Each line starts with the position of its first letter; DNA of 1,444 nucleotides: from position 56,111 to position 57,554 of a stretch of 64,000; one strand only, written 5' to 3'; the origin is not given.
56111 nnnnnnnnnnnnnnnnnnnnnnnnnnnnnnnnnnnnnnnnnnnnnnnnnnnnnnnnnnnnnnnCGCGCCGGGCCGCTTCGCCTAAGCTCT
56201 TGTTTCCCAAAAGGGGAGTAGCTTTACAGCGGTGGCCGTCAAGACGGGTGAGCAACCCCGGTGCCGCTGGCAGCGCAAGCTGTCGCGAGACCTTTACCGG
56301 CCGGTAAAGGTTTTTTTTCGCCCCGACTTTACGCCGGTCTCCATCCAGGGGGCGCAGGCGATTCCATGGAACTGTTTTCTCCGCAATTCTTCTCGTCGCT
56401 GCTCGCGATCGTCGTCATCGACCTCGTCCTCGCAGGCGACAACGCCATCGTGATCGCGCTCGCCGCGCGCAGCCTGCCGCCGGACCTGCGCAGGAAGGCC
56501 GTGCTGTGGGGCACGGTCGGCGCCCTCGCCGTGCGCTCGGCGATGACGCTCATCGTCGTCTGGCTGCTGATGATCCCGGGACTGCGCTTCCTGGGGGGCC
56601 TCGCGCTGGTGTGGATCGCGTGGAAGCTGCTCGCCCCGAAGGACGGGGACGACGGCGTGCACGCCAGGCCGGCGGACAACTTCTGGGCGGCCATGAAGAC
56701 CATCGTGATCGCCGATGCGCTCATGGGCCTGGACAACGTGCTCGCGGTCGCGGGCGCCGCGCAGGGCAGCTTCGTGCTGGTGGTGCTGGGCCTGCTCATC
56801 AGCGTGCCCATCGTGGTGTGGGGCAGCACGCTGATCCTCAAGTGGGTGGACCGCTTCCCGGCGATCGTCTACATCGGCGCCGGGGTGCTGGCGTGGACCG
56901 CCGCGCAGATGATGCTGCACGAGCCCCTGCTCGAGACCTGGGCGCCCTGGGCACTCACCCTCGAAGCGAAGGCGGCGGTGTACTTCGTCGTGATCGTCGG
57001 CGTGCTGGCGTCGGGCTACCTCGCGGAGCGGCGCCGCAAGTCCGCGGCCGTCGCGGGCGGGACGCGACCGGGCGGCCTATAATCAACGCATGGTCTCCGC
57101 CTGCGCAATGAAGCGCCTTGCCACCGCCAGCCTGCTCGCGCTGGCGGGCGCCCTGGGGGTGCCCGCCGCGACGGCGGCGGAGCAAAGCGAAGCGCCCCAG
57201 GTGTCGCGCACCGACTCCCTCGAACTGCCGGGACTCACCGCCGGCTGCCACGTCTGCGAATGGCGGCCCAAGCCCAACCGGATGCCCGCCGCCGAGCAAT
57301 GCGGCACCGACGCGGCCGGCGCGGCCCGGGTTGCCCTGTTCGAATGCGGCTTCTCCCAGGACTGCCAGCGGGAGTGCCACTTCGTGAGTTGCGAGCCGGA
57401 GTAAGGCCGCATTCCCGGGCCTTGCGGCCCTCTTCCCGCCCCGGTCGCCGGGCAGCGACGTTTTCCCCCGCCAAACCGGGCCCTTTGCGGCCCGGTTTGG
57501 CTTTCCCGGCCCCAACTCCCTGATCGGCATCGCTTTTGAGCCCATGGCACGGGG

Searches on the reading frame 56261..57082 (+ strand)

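Call 9: search_protein_families(library=pfam, proteins=[window:56261-57082:+], max_evalue=0.01)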
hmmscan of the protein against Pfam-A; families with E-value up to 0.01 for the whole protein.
window:56261-57082:+ (273 aa): 1 family
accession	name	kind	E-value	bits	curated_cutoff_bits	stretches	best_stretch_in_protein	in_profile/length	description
PF03741.22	TerC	-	4.3e-48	163.8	27.8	1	49-220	2-177/178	Integral membrane protein TerC family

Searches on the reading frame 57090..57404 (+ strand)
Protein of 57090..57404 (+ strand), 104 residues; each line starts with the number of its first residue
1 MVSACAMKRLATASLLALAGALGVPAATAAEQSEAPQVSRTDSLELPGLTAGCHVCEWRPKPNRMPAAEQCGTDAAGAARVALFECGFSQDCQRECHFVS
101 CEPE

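Call 9: search_protein_families(library=pfam, proteins=[window:57090-57404:+], max_evalue=0.01)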
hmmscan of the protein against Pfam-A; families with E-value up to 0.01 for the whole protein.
window:57090-57404:+ (104 aa): 0 families

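Call 22: search_protein_families(library=ncbifam, proteins=[window:57090-57404:+], max_evalue=0.01)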
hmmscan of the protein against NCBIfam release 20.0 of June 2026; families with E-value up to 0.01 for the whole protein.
window:57090-57404:+ (104 aa): 0 families

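Call 39: find_homologous_proteins(query=window:57090-57404:+, max_evalue=0.001)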
Query window:57090-57404:+ (104 aa): 258 proteins with E <= 0.001 among 424 candidates; the best 120 are listed.
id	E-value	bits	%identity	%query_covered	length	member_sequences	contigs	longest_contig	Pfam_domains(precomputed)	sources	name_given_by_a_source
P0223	2.3e-58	212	100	94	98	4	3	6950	-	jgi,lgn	jgi:hypothetical protein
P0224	1.2e-51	191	88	94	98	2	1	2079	-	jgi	jgi:hypothetical protein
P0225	1.9e-46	174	82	92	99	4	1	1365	-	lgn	-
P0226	2.9e-46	174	81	92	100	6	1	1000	-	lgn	-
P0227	1.2e-44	168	80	71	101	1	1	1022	-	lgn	-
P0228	2.6e-42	161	74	91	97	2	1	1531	-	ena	-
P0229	2.9e-42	161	74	92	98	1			-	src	-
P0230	3.0e-38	148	78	79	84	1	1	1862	-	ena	-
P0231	6.7e-38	147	72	92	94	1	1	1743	-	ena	-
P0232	7.3e-38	147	69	91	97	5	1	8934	-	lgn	-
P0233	6.6e-37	144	67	91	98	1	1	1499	-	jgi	jgi:hypothetical protein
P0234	1.9e-36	142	68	91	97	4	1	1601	-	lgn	-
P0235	2.0e-36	142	77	70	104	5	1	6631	-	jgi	jgi:hypothetical protein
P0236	3.0e-36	141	67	72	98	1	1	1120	-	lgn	-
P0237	5.3e-36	141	68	91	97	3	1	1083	-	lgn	-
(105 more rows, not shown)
